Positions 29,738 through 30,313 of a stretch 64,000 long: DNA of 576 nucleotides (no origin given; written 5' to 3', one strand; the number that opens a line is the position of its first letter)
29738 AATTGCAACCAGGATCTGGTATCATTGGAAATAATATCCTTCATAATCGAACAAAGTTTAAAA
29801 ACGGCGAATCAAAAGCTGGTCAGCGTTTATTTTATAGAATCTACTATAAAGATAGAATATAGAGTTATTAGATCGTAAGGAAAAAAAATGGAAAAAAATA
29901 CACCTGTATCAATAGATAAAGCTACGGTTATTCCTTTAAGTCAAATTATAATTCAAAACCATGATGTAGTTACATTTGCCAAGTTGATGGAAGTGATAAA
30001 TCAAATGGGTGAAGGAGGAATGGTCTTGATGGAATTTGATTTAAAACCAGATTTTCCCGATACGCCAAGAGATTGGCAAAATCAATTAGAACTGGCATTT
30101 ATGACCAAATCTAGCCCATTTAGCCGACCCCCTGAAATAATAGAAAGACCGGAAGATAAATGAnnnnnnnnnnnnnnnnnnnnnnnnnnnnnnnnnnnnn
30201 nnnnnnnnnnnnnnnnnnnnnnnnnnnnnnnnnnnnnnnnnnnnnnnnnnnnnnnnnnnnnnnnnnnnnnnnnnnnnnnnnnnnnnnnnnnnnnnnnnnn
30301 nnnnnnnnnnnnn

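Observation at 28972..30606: Uncharacterised three-gene module (GBBH/TauD-like dioxygenase plus two coupled small proteins) inserted between the dsrA control region and a convergent tusA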

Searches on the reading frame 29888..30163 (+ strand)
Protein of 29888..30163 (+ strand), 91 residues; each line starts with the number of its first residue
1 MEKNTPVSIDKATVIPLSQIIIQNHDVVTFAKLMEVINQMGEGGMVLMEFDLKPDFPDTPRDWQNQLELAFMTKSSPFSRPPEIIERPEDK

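Call 4: search_protein_families(library=pfam, proteins=[window:29888-30163:+], max_evalue=1)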
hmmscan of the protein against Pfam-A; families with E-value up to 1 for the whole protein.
window:29888-30163:+ (91 aa): 0 families

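Call 5: search_protein_families(library=ncbifam, proteins=[window:29888-30163:+], max_evalue=1)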
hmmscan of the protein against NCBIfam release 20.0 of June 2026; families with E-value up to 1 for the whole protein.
window:29888-30163:+ (91 aa): 0 families

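Call 28: find_homologous_proteins(query=window:29888-30163:+, max_evalue=0.01)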
Query window:29888-30163:+ (91 aa): 21 proteins with E <= 0.01 among 21 candidates.
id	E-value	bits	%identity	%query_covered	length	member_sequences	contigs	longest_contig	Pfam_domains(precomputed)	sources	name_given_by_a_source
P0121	1.9e-53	196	100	100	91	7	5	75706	-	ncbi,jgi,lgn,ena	-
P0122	5.9e-47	175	90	98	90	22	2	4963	-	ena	-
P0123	6.2e-47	175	90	99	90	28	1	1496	-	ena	-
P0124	9.9e-47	175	89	98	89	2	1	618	-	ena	-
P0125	3.9e-46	173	88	99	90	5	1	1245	-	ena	-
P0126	7.5e-45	169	85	98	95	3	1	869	-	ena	-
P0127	3.4e-43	163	84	98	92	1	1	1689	-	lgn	-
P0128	5.0e-40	153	85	95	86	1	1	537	-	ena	-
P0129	2.9e-39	151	80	93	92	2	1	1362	-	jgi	-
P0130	8.3e-39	149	80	93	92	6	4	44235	-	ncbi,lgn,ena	-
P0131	4.0e-38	147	76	93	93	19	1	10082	-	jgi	-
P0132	4.4e-37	144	74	90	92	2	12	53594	-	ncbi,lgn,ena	-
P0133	3.5e-30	122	78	79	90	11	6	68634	-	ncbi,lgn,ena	-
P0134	7.1e-30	121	68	89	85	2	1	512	-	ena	-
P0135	5.1e-26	108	62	87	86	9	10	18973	-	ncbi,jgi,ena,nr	ncbi:MAG: hypothetical protein HN578_17220 [Rhodospirillales bacterium]|jgi:hypothetical protein|nr:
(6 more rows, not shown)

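Call 36: search_protein_representatives(alignment_id=A2)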
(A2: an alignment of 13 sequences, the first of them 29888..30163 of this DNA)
Query: 13 sequences, 92 profile positions. Proteins with E-value up to 0.001 (for the whole library): 72; up to 1e-10: 16; up to 1e-30: 1. The best 72 are listed.
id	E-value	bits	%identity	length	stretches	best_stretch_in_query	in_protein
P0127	8.6e-49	179.3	-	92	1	1-91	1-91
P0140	3.1e-19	84.5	-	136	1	10-57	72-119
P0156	1.2e-18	82.7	-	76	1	10-61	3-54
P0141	1.7e-18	82.2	-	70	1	40-90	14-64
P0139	1.1e-15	73.1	-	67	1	50-90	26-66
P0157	1.3e-13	66.5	-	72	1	16-72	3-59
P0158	1.6e-13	66.2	-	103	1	16-72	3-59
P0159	2.7e-13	65.5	-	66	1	12-72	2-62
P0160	3.8e-13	65.0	-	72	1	17-73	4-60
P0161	6.4e-13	64.3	-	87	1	16-75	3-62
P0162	1.6e-12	63.0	-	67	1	16-72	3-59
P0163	5.0e-12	61.4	-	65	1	16-75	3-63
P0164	8.1e-12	60.8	-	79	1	12-73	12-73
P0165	1.6e-11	59.8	-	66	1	15-74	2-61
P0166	8.7e-11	57.5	-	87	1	13-72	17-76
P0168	2.9e-10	55.8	-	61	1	16-73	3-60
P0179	4.0e-08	48.9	-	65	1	15-74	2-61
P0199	3.8e-06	42.6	-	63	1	15-73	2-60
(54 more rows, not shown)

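Call 37: find_encoding_contigs(protein=P0157, flank=5000, max_places=3)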
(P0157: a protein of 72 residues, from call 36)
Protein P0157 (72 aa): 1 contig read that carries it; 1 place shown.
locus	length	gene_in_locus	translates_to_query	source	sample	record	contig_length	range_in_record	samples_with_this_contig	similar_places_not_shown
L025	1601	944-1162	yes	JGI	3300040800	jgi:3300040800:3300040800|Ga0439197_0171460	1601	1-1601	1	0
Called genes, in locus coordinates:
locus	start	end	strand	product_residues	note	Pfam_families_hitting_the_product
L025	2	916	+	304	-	?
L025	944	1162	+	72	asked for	-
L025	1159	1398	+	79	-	PF22295:DUF6967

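Call 45: predict_structure(alignment_id=A4)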
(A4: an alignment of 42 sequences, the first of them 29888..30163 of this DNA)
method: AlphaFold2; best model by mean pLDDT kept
length: 91 residues; sequences in the alignment: 42
mean_pLDDT: 76.2   pTM: 0.58
mean pLDDT of the five models: 76.2, 75.4, 75.0, 73.2, 72.3
residues with pLDDT >= 90: 22; 70-90: 35; 50-70: 31; < 50: 3
segments of 3 or more residues with pLDDT < 50: none
pLDDT, mean of each block of 10 residues (from residue 1): 56 84 90 87 77 90 89 60 56 46
secondary structure, 60 per line:
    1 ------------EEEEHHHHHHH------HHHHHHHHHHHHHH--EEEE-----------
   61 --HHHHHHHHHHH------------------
elements in order: E13-16 H17-23 H30-43 E46-49 H63-73

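Call 51: fold_search(model_id=the predicted structure, library=pdb)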
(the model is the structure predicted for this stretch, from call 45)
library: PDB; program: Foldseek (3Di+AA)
matches with E <= 10: 36; with E <= 0.001: 0
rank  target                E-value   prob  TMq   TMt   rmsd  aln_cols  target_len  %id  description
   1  3tlx_A                2.1e+00  0.25  0.43  0.20   4.1        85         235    4  Crystal Structure of PF10_0086, adenylate kinase from plasmodium falciparum (released 2011-10-26)
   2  5xik_D                2.4e+00  0.04  0.18  0.05   8.5        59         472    8  Crystal Structure of Toxoplasma gondii Prolyl-tRNA Synthetase (TgPRS) in complex with tetrahydro quinazolinone febrifu (released 2018-03-07)
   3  5xmj_A                2.7e+00  0.05  0.23  0.06   9.4        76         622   13  Crystal structure of quinol:fumarate reductase from Desulfovibrio gigas (released 2018-06-06)
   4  1kag_A                2.9e+00  0.16  0.37  0.24   4.9        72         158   12  Crystal Structure of the Escherichia coli Shikimate Kinase I (AroK) (released 2002-05-08)
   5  5xii_A                3.1e+00  0.03  0.18  0.05   8.7        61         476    8  Crystal Structure of Toxoplasma gondii Prolyl-tRNA Synthetase (TgPRS) in complex with inhibitor 6 (released 2018-03-07)
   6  6psr_L                3.5e+00  0.09  0.34  0.06  10.9        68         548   13  Escherichia coli RNA polymerase promoter unwinding intermediate (TRPi1) with TraR and rpsT P2 promoter (released 2020-03-25)
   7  3stg_A                4.0e+00  0.06  0.28  0.14   5.6        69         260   16  Crystal structure of A58P, DEL(N59), and loop 7 truncated mutant of 3-deoxy-D-manno-octulosonate 8-phosphate synthase  (released 2011-11-23)
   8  5xik_A                4.3e+00  0.03  0.18  0.05   9.1        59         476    8  Crystal Structure of Toxoplasma gondii Prolyl-tRNA Synthetase (TgPRS) in complex with tetrahydro quinazolinone febrifu (released 2018-03-07)
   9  1rla_A                4.5e+00  0.04  0.21  0.10   8.2        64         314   17  THREE-DIMENSIONAL STRUCTURE OF RAT LIVER ARGINASE, THE BINUCLEAR MANGANESE METALLOENZYME OF THE UREA CYCLE (released 1997-10-15)
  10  2ori_A                4.8e+00  0.13  0.44  0.22   5.5        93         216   10  Crystal structure of a thermostable mutant of Bacillus subtilis Adenylate Kinase (A193V/Q199R/) (released 2008-01-15)
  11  3stc_C                4.8e+00  0.05  0.29  0.14   5.4        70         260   17  Crystal structure of loop 7 truncated mutant of 3-deoxy-D-manno-octulosonate 8-phosphate synthase (KDO8PS) from Neisse (released 2011-11-23)
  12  1kag_B                5.5e+00  0.16  0.36  0.23   2.5        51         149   14  Crystal Structure of the Escherichia coli Shikimate Kinase I (AroK) (released 2002-05-08)
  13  5xig_C                5.9e+00  0.02  0.18  0.05   8.5        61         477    8  Crystal Structure of Toxoplasma gondii Prolyl-tRNA Synthetase (TgPRS) in complex with Inhibitor 1 (released 2018-03-07)
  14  6nab_B                5.9e+00  0.02  0.17  0.05   8.7        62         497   13  Crystal structure of prolyl-tRNA synthetase from Naegleria fowleri in complex with proline and adenosine monophophspha (released 2019-01-30)
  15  5fvc_E                6.3e+00  0.02  0.22  0.08  14.1        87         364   10  Structure of RNA-bound decameric HMPV nucleoprotein (released 2016-02-24)
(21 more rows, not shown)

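Call 79: find_encoding_contigs(protein=P0199, flank=6000, max_places=2)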
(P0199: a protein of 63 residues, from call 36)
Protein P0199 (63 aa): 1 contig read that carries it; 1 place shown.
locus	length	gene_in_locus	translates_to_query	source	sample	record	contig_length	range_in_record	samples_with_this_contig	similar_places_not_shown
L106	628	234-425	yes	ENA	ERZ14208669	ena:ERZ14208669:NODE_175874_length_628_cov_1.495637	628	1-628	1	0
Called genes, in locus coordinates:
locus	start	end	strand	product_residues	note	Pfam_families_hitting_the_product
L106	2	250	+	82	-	?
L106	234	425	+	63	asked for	-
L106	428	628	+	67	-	?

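Call 80: find_encoding_contigs(protein=P0179, flank=6000, max_places=2)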
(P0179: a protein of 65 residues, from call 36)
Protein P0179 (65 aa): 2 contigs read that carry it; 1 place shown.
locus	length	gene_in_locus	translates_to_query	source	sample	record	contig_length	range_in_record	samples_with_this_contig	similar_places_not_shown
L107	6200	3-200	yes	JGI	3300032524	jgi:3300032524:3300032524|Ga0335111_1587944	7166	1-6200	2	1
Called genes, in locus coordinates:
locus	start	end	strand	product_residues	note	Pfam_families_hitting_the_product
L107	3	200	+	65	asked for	?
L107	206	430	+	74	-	PF22295:DUF6967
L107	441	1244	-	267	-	PF01073:3Beta_HSD, PF01370:Epimerase, PF02719:Polysacc_synt_2 (faint), PF04321:RmlD_sub_bind (weak), PF13460:NAD_binding_10 (weak), PF16363:GDP_Man_Dehyd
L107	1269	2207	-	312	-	PF00581:Rhodanese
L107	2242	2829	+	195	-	PF03625:DUF302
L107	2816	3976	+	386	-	PF04143:Sulf_transp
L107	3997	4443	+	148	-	-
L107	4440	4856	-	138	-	PF07635:PSCyt1 (weak)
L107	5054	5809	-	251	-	PF00254:FKBP_C, PF00581:Rhodanese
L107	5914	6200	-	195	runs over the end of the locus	PF13473:Cupredoxin_1 (faint), PF00127:Copper-bind (faint)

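Call 81: find_encoding_contigs(protein=P0168, flank=6000, max_places=2)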
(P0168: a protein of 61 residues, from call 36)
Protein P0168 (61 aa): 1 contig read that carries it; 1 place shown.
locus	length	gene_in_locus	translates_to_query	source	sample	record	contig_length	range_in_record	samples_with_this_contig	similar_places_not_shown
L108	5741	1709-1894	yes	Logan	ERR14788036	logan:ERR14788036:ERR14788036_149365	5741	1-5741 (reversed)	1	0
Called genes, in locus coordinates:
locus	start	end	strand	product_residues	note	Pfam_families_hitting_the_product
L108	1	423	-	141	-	?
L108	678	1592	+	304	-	PF02668:TauD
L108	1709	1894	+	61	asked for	-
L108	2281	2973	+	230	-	PF09559:Cas6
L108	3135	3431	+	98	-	PF04358:DsrC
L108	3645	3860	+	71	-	-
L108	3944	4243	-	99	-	-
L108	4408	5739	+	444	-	?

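Call 88: search_solved_structures(query=A4, max_evalue=10)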
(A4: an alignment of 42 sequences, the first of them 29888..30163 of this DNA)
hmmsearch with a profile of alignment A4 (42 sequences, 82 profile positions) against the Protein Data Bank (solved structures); distinct sequences matched with E-value up to 10: 41.
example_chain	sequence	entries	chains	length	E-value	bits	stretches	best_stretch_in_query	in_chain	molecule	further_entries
3uvi_A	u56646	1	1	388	0.13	14.9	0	38-79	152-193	Queuine tRNA-ribosyltransferase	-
6ygv_A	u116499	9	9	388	0.15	14.8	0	38-79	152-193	Queuine tRNA-ribosyltransferase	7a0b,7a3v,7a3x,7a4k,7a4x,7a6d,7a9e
7apm_A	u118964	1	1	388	0.15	14.8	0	38-79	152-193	Queuine tRNA-ribosyltransferase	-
7apl_A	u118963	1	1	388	0.15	14.8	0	38-79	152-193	Queuine tRNA-ribosyltransferase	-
4dy1_A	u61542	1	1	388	0.15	14.8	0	38-79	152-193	Queuine tRNA-ribosyltransferase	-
1m65_A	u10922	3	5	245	0.16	14.7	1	21-57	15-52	Hypothetical protein ycdX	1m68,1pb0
3unt_A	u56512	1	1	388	0.25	14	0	38-79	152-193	Queuine tRNA-ribosyltransferase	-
5n6f_A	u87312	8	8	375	0.25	14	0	38-79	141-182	Queuine tRNA-ribosyltransferase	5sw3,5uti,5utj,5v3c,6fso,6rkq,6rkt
6h7c_A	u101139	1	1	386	0.27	14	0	38-79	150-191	Queuine tRNA-ribosyltransferase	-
6yry_A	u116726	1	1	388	0.27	13.9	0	38-79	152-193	Queuine tRNA-ribosyltransferase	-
1pxg_A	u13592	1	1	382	0.27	13.9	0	38-79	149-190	Queuine tRNA-ribosyltransferase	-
4ipp_A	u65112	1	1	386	0.27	13.9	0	38-79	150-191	Queuine tRNA-ribosyltransferase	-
3hfy_A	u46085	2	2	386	0.27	13.9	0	38-79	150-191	Queuine tRNA-ribosyltransferase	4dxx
4ghr_A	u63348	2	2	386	0.27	13.9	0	38-79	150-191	Queuine tRNA-ribosyltransferase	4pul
2oko_A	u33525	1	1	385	0.27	13.9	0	38-79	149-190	Queuine tRNA-ribosyltransferase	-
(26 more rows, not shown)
